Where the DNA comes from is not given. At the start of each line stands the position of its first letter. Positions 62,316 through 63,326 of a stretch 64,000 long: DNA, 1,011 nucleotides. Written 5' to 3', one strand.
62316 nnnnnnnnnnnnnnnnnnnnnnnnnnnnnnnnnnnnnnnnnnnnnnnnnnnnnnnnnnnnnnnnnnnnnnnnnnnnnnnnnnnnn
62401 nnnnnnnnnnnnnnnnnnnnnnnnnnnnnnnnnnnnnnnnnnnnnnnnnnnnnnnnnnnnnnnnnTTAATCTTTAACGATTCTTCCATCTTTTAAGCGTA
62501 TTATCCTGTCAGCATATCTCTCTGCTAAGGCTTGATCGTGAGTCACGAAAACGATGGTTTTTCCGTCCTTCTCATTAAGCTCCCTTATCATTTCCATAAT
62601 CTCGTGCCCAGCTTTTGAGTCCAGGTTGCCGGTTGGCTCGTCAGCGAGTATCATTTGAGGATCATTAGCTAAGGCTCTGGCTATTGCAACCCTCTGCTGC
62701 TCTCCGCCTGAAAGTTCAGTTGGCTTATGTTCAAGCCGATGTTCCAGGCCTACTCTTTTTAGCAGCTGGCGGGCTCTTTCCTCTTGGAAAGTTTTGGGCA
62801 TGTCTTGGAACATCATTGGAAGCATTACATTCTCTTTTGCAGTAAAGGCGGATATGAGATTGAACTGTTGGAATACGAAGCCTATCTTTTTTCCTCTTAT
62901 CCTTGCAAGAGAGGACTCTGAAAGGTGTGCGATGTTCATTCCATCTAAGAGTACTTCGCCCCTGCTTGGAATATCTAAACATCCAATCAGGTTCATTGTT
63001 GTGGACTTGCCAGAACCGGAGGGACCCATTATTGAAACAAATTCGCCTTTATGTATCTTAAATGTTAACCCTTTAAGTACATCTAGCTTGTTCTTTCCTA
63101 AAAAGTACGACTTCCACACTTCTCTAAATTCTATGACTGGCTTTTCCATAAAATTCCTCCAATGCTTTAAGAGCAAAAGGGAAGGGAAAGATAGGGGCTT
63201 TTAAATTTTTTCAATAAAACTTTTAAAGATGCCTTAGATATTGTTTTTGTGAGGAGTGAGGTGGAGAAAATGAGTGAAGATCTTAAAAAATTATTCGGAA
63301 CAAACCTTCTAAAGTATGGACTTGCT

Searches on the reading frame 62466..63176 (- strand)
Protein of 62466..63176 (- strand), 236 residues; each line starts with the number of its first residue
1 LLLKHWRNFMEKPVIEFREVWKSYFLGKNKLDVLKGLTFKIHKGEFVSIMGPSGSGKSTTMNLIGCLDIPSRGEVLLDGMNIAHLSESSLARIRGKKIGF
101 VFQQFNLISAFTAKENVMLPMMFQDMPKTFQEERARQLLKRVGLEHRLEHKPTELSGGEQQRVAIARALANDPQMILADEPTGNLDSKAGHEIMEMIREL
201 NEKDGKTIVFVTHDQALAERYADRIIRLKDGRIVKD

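Call 7: search_protein_families(library=pfam, max_evalue=0.001, proteins=[window:62466-63176:-])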
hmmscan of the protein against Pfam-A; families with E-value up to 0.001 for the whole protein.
window:62466-63176:- (236 aa): 3 families
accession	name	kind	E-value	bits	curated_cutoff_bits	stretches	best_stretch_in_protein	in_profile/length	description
PF00005.33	ABC_tran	-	1.3e-34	120.2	25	1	34-182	1-136/137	ABC transporter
PF13304.12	AAA_21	-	3.9e-06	27.6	27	0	135-217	220-302/304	AAA domain, putative AbiEii toxin, Type IV TA system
PF02463.25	SMC_N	-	4.1e-06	26.8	40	0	133-228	121-211/220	RecF/RecN/SMC N terminal domain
